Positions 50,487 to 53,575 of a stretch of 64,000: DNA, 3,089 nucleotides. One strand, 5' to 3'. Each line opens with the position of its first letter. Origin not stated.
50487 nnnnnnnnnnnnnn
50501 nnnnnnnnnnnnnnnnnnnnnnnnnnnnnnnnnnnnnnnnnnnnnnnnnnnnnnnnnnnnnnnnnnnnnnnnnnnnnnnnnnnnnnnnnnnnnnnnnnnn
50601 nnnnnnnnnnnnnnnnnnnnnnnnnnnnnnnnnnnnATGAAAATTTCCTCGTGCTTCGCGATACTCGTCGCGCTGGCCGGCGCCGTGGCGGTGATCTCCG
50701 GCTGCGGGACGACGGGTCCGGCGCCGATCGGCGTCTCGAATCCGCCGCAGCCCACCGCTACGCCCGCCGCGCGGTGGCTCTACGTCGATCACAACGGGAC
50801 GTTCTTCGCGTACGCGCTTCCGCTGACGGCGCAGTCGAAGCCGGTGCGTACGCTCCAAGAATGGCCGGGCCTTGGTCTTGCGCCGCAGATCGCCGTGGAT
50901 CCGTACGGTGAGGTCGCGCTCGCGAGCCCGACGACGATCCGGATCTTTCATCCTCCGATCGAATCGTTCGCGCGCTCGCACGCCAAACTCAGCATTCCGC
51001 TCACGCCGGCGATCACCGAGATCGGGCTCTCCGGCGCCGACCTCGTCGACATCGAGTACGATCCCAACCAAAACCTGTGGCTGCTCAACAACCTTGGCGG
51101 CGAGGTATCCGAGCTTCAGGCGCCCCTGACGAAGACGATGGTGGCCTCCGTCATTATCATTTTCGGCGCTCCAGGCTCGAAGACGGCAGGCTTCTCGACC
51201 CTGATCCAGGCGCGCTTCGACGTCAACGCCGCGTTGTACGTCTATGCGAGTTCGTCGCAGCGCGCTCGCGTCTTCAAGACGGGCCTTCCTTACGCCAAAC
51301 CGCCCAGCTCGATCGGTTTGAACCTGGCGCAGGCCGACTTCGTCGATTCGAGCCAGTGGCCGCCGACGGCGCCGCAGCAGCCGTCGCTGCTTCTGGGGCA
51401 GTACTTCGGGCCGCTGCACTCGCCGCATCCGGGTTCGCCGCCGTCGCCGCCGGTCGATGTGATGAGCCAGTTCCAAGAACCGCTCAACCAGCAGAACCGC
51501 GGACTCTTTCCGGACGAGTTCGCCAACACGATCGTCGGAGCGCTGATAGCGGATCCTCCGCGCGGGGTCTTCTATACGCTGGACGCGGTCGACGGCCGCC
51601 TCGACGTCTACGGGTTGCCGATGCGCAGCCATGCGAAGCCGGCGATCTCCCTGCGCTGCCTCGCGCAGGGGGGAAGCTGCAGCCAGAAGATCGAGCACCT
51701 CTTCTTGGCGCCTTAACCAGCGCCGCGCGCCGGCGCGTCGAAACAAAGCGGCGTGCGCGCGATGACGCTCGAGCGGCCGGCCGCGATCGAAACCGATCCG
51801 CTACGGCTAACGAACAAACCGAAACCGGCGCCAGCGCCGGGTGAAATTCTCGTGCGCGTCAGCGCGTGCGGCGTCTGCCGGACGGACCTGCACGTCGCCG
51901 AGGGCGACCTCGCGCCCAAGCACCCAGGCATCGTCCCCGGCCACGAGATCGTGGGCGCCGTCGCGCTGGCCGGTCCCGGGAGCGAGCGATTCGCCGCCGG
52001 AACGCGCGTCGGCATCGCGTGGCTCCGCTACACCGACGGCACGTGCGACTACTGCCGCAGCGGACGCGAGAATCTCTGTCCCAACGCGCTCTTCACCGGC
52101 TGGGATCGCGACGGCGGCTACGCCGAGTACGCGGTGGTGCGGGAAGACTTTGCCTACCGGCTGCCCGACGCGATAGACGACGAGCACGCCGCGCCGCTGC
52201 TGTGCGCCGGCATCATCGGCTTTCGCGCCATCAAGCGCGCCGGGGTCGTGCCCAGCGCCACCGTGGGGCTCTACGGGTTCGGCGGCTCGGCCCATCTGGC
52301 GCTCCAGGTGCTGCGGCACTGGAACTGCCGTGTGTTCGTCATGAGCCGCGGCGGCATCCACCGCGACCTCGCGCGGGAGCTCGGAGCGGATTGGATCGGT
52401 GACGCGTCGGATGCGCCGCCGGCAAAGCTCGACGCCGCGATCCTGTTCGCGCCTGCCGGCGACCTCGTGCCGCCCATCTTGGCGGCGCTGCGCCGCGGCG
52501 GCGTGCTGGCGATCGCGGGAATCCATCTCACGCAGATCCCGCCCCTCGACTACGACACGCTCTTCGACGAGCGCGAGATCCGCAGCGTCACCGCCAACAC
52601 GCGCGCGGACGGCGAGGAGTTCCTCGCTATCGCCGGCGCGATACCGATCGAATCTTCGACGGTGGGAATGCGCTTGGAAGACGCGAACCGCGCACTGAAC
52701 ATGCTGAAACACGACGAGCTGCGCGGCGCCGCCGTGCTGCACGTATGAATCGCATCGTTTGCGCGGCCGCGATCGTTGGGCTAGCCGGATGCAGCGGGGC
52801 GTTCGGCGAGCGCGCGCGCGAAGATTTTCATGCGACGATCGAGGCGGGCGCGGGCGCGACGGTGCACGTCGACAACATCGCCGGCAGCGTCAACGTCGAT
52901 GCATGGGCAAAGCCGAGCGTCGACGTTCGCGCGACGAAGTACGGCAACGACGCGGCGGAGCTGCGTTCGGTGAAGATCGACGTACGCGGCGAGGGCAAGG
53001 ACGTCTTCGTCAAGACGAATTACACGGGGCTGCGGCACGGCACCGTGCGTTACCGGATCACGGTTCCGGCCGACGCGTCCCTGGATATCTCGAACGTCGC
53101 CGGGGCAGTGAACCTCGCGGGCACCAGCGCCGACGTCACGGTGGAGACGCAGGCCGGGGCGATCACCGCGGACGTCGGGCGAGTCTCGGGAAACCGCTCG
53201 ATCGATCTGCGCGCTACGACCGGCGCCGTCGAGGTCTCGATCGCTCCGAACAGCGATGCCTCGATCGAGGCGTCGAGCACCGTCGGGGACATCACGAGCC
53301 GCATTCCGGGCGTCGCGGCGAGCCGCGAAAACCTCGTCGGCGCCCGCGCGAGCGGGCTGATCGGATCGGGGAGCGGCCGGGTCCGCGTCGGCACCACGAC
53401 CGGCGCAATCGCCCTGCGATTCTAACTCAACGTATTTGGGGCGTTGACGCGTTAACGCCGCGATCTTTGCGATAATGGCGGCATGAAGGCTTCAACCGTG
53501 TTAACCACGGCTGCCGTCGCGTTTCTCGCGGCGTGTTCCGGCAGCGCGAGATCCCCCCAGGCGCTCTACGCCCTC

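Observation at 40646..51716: LuxR-linked operon: CarboxypepD_reg/TonB-dependent-like receptor plus five translationally coupled lipoproteins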

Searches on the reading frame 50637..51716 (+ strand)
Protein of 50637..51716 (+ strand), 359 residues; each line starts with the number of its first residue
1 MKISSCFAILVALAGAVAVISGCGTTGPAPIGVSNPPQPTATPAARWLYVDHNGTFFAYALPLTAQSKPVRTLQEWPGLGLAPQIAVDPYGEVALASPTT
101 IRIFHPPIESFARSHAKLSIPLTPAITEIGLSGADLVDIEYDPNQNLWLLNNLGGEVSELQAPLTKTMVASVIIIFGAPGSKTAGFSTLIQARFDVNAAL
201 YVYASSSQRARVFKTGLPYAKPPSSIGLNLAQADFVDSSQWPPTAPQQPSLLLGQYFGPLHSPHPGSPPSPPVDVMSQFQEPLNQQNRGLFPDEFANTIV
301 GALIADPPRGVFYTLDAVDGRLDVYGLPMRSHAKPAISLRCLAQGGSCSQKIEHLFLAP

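Call 4: search_protein_families(library=pfam, proteins=[window:50637-51716:+], max_evalue=0.1)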
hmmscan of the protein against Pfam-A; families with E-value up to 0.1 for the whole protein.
window:50637-51716:+ (359 aa): 0 families

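Call 5: search_protein_families(library=ncbifam, proteins=[window:50637-51716:+], max_evalue=0.1)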
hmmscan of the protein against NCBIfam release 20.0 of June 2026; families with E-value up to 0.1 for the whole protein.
window:50637-51716:+ (359 aa): 1 family
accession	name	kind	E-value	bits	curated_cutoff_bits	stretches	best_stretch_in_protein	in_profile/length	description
NF047847.2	SS_mature_LptM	equivalog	0.017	15.2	27.7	1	1-28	1-25/31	LPS translocon maturation chaperone LptM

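Call 42: search_solved_structures(query=A6, max_evalue=10)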
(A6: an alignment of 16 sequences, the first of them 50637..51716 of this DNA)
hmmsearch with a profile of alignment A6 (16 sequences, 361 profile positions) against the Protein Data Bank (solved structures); distinct sequences matched with E-value up to 10: 0.

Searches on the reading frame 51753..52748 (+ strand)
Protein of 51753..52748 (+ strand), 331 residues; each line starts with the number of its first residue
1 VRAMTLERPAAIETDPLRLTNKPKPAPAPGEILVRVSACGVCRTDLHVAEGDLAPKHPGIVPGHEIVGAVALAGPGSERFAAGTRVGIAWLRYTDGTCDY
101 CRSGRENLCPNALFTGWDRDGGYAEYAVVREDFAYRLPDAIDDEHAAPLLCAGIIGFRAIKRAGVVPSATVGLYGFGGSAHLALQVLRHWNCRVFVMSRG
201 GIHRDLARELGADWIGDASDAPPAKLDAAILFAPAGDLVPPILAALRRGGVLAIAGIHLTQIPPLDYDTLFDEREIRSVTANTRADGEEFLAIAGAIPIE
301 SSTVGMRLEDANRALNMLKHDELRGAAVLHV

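Call 8: search_protein_families(library=pfam, proteins=[window:51753-52748:+], max_evalue=0.001)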
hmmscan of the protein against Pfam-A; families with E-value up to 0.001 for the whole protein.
window:51753-52748:+ (331 aa): 2 families
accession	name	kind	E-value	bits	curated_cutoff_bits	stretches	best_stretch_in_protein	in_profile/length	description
PF08240.17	ADH_N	-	4.4e-29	101.2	23.5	1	29-139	2-104/104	Alcohol dehydrogenase GroES-like domain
PF00107.32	ADH_zinc_N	-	4.5e-08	33.5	31.8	1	181-291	4-124/129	Zinc-binding dehydrogenase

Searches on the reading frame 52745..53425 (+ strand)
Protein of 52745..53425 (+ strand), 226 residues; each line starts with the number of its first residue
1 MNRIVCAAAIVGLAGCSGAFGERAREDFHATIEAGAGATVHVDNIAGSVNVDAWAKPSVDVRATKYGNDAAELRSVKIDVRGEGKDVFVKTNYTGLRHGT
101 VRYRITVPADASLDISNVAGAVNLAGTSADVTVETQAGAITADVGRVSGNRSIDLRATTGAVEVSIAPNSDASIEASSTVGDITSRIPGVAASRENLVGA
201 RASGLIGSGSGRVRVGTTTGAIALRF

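Call 8: search_protein_families(library=pfam, proteins=[window:52745-53425:+], max_evalue=0.001)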
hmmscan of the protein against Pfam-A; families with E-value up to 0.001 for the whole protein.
window:52745-53425:+ (226 aa): 1 family
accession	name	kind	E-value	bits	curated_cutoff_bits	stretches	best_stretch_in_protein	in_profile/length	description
PF13349.12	DUF4097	-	9e-08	32.2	22.9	1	112-224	138-246/247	Toastrack DUF4097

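Call 86: search_protein_families(library=ncbifam, proteins=[window:52745-53425:+], max_evalue=0.01)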
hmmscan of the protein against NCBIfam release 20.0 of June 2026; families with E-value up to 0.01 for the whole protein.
window:52745-53425:+ (226 aa): 2 families
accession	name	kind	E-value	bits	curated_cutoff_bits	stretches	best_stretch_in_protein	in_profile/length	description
NF049997.1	LiaG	equivalog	4.8e-07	29.3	285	1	109-223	178-285/286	LiaG family protein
NF040535.1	LiaF_C_term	equivalog_domain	0.0084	16.2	57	0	130-184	3-60/103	cell wall-active antibiotics response protein LiaF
